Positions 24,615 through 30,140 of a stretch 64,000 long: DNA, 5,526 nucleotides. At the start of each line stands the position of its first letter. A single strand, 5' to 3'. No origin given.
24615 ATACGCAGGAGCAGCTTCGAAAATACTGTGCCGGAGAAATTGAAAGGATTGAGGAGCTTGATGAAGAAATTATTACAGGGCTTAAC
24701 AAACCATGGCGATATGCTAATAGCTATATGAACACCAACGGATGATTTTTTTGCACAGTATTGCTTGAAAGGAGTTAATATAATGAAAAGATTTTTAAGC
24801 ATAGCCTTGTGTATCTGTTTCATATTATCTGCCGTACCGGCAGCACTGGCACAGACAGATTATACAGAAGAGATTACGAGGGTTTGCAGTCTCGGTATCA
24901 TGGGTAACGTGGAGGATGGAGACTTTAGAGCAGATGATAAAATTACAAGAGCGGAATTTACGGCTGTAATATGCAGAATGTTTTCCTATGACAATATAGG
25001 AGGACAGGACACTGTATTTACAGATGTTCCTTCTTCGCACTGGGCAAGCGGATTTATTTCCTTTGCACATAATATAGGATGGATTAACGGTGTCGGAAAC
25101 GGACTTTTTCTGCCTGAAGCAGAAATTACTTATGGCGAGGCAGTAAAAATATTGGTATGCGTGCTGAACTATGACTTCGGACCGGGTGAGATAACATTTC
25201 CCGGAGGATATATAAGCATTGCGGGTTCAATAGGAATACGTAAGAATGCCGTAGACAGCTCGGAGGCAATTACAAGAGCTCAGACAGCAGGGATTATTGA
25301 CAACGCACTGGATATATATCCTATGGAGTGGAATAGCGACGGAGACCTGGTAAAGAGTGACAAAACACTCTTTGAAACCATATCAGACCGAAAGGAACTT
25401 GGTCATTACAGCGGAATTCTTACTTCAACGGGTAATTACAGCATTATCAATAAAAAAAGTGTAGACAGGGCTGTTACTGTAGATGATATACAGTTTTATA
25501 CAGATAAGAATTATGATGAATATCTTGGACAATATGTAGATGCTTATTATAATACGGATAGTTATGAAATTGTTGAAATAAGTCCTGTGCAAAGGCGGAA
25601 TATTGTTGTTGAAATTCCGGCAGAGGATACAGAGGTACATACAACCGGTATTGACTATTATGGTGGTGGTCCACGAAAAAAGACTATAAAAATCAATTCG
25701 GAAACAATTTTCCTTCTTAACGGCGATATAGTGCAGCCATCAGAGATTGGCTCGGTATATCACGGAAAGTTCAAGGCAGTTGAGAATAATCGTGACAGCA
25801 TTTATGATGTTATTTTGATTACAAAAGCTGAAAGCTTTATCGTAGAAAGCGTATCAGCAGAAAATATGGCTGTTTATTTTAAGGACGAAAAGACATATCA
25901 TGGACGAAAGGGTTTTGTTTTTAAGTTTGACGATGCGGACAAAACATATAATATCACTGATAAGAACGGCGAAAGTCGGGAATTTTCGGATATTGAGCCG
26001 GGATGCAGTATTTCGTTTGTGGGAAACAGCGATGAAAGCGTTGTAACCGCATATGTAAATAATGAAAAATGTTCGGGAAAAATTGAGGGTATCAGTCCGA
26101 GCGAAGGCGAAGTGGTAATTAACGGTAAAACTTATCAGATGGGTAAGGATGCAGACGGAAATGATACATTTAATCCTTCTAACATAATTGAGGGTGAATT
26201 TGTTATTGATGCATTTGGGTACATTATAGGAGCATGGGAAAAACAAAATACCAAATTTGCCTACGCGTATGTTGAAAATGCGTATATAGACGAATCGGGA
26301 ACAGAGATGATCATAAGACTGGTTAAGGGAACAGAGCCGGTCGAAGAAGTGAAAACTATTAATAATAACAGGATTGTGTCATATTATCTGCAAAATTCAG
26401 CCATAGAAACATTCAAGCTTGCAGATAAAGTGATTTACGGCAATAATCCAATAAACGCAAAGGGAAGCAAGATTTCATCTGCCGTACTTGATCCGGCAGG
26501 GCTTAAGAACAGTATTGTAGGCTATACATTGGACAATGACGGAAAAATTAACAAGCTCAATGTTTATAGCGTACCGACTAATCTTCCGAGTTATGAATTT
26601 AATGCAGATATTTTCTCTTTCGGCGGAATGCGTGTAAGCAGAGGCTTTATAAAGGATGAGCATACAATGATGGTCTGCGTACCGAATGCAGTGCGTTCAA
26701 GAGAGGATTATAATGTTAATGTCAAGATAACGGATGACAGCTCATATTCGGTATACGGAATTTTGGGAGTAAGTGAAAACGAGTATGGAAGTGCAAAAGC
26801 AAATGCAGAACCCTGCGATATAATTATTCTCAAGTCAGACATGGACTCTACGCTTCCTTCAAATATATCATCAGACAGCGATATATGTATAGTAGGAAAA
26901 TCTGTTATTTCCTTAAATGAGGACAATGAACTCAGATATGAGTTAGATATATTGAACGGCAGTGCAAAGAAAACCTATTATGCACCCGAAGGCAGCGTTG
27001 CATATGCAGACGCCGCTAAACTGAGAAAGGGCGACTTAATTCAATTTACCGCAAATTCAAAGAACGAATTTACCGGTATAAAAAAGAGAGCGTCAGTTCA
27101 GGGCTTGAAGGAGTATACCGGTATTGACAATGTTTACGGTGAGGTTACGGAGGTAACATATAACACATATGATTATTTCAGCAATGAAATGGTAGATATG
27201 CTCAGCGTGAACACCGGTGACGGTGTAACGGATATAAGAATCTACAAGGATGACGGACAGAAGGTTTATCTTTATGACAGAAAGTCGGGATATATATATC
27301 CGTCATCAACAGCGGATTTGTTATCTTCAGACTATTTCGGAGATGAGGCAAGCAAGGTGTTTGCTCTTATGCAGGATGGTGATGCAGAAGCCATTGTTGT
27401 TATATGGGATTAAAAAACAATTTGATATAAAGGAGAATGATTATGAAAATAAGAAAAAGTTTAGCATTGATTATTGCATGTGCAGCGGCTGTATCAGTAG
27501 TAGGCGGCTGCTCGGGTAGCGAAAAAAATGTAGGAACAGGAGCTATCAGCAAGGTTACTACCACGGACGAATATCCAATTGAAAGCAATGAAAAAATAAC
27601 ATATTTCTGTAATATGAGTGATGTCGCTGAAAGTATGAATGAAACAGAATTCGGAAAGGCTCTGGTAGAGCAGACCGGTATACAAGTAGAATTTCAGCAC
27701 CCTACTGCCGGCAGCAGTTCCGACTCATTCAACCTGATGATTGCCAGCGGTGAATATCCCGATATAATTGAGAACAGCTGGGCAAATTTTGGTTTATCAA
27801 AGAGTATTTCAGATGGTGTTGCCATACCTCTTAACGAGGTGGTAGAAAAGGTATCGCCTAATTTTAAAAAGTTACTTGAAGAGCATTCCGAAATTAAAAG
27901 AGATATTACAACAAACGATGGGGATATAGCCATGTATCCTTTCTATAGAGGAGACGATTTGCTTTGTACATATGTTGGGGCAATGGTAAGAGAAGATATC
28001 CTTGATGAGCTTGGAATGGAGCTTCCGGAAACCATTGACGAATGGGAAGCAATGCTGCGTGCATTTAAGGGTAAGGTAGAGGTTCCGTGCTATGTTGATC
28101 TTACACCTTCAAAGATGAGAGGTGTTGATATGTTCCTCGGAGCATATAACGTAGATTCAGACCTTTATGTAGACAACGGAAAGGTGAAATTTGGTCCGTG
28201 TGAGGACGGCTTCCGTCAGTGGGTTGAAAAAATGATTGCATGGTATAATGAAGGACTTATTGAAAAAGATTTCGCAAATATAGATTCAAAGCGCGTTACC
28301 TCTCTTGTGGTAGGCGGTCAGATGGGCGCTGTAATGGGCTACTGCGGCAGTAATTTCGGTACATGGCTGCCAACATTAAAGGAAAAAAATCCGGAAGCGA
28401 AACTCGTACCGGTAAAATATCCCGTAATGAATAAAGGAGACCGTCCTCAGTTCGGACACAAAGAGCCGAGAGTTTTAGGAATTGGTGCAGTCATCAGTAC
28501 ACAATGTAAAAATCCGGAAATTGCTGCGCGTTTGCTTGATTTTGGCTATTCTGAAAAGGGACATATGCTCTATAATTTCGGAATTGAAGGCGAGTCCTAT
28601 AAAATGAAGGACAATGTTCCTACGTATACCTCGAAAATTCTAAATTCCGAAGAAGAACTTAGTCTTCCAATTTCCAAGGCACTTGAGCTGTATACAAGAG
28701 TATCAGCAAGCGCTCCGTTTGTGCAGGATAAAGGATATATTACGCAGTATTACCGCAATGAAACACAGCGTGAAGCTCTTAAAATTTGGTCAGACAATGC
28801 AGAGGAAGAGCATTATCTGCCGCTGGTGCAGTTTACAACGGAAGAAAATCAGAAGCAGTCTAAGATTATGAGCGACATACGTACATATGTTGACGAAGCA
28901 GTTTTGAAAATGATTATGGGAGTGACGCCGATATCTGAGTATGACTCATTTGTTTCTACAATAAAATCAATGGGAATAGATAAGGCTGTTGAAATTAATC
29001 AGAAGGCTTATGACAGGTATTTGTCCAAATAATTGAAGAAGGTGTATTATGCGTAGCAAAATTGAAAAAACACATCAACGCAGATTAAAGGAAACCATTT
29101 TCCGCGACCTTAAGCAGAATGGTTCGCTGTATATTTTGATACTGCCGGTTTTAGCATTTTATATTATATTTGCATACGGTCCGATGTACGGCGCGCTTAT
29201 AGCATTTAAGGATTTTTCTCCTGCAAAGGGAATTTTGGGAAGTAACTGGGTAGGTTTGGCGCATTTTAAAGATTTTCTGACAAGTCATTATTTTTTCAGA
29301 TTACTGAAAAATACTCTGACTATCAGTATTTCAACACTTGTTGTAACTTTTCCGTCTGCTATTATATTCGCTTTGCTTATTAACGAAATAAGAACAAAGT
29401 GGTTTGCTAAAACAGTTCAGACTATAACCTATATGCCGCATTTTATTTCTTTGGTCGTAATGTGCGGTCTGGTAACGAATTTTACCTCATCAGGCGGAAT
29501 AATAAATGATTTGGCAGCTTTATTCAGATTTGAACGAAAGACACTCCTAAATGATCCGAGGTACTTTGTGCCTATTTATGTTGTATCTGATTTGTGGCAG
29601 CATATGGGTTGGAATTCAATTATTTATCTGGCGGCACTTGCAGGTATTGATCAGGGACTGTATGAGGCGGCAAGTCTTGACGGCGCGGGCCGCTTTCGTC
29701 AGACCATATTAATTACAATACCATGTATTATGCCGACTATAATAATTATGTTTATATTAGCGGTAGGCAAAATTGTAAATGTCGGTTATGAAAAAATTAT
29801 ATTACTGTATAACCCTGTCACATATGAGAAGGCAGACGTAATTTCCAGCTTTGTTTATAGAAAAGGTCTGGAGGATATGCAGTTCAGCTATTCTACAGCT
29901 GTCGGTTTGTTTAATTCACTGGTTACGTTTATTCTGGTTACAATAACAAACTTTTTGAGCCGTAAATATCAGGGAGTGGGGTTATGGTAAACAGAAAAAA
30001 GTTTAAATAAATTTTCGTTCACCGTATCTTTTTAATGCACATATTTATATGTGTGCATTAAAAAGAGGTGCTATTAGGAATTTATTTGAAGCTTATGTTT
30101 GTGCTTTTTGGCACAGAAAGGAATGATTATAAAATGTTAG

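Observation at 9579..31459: Locus A (about 21.5 kb) is bracketed by 298-bp near-identical direct repeats made from the tail of the neighbouring FAD-oxidoreductase gene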

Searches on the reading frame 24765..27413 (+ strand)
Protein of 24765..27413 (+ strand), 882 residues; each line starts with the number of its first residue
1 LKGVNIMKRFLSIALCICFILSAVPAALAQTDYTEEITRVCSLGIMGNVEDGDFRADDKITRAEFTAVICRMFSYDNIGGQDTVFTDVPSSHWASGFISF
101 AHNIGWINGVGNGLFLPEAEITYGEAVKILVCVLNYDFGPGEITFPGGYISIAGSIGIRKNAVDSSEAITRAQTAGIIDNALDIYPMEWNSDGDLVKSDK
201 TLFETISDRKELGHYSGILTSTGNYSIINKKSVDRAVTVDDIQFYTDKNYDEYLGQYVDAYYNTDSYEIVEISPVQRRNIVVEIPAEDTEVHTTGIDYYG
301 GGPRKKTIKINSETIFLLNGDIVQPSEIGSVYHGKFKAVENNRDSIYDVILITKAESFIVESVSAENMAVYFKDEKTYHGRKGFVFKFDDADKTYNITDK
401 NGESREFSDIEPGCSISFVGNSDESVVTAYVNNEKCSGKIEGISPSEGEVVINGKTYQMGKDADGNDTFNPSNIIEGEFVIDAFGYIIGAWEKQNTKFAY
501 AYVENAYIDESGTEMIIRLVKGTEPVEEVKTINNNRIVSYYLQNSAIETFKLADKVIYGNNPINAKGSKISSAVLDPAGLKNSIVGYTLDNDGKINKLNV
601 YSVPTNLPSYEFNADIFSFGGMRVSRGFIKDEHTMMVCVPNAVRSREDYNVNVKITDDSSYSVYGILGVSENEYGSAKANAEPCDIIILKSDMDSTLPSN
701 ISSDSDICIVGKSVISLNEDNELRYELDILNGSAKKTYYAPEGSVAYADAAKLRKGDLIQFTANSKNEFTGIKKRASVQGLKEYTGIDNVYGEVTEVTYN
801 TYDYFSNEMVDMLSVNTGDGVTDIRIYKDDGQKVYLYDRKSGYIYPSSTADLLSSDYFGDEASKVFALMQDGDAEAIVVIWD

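Call 4: search_protein_families(library=pfam, proteins=[window:24765-27413:+])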
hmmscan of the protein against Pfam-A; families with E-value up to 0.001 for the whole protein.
window:24765-27413:+ (882 aa): 1 family
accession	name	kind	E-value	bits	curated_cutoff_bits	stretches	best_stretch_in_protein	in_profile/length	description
PF00395.25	SLH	-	4e-14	52.8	20.8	1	85-126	2-43/44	S-layer homology domain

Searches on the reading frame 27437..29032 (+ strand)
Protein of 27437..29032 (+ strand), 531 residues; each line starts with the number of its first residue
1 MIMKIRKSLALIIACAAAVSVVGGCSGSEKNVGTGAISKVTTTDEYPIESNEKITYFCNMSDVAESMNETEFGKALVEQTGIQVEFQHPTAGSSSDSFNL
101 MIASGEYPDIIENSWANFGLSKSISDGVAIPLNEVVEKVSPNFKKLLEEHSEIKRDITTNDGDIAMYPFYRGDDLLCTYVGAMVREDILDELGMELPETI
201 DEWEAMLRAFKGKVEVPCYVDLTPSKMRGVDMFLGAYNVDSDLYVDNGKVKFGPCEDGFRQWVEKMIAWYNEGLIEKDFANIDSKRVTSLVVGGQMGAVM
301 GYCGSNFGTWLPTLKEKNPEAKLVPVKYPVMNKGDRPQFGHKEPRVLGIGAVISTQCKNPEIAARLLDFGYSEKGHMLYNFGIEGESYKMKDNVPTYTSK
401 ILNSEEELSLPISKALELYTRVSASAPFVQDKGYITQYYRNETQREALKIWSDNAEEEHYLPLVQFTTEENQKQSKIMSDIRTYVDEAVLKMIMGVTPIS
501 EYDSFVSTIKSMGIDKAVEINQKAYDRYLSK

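Call 7: search_protein_families(library=pfam, proteins=[window:27437-29032:+])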
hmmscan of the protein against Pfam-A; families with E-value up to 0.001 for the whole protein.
window:27437-29032:+ (531 aa): 1 family
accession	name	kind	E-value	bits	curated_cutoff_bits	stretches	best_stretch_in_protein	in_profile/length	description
PF01547.30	SBP_bac_1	-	5.2e-16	60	26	1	73-375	10-305/307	Bacterial extracellular solute-binding protein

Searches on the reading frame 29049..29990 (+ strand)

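Call 7: search_protein_families(library=pfam, proteins=[window:29049-29990:+])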
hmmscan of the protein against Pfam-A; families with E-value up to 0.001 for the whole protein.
window:29049-29990:+ (313 aa): 1 family
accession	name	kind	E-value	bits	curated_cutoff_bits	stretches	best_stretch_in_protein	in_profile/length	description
PF00528.27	BPD_transp_1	-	2.2e-08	34.5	26.4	1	103-306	4-181/184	Binding-protein-dependent transport system inner membrane component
